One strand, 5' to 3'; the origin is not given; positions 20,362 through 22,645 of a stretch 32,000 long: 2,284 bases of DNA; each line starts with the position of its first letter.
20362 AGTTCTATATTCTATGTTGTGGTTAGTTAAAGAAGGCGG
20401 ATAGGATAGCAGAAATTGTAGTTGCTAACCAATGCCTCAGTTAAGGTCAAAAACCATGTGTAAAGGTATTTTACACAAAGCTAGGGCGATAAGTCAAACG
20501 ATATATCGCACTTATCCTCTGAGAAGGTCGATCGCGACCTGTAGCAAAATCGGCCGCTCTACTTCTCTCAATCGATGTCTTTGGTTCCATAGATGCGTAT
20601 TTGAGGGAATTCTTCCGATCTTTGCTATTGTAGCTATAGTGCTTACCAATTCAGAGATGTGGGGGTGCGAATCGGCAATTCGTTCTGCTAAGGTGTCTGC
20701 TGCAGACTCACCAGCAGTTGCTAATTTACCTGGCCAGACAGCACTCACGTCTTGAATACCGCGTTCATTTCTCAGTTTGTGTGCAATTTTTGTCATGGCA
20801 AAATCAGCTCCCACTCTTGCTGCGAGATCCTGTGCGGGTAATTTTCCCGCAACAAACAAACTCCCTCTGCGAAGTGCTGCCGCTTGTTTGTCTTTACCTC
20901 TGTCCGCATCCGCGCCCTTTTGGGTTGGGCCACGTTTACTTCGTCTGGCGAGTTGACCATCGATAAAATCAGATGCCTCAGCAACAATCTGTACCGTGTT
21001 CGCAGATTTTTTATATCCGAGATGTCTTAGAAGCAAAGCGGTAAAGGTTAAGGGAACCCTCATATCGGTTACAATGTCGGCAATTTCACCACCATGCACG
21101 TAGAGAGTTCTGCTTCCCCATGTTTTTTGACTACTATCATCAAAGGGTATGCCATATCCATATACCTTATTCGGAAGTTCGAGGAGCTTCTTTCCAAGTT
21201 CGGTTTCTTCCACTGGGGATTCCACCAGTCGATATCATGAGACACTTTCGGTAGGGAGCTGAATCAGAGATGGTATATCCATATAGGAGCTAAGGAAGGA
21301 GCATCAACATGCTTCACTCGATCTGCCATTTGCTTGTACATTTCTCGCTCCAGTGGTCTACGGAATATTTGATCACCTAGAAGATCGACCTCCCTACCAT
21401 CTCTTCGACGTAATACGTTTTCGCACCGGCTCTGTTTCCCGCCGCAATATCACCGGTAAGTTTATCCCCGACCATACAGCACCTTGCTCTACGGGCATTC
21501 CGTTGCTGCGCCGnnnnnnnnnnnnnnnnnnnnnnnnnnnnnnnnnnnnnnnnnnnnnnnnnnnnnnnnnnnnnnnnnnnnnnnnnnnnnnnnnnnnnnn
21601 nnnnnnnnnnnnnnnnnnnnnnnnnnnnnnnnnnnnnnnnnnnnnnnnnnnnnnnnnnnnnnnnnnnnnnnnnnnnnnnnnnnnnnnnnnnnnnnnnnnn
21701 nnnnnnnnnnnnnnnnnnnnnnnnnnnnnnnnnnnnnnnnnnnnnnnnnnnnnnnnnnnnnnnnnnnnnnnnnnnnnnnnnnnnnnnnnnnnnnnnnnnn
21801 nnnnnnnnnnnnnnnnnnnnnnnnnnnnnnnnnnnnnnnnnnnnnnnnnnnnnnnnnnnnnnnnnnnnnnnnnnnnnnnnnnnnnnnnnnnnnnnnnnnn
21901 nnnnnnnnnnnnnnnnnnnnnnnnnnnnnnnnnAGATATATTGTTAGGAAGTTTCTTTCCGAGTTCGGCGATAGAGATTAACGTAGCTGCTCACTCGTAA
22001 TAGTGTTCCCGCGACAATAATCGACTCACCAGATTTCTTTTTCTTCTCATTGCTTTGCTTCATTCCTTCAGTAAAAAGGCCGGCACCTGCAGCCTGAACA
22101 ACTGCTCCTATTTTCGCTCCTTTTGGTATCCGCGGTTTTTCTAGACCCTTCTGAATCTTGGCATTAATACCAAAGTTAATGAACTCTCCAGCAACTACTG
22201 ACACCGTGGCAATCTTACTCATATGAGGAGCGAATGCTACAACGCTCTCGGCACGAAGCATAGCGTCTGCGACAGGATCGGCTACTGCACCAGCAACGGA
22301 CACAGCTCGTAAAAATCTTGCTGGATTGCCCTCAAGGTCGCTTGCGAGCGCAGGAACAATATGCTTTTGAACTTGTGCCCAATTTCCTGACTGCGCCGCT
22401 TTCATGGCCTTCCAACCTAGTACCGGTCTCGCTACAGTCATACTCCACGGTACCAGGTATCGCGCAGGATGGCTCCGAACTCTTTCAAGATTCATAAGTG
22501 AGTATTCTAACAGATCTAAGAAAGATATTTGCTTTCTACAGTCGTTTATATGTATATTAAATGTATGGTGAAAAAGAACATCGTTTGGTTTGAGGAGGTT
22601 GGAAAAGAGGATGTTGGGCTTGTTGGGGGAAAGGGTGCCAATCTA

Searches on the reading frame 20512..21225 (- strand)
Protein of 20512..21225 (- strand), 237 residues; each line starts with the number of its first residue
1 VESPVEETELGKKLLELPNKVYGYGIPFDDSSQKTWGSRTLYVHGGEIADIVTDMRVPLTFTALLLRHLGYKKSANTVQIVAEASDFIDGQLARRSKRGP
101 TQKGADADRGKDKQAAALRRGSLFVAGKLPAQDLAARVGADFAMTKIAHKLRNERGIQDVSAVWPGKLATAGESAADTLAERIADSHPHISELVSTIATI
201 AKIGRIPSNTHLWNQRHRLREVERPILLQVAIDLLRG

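Call 58: search_protein_families(library=pfam, proteins=[window:20512-21225:-], max_evalue=0.001)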
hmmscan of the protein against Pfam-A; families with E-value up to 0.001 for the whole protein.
window:20512-21225:- (237 aa): 1 family
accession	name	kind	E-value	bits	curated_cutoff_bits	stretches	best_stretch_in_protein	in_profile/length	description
PF01066.26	CDP-OH_P_transf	-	3e-06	28.1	22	1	49-172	4-125/152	CDP-alcohol phosphatidyltransferase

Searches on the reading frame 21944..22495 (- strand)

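Call 58: search_protein_families(library=pfam, proteins=[window:21944-22495:-], max_evalue=0.001)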
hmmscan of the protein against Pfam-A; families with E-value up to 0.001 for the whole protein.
window:21944-22495:- (183 aa): 1 family
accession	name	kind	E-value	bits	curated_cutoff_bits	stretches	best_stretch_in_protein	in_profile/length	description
PF01066.26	CDP-OH_P_transf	-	1.4e-06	29.2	22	1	19-141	7-133/152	CDP-alcohol phosphatidyltransferase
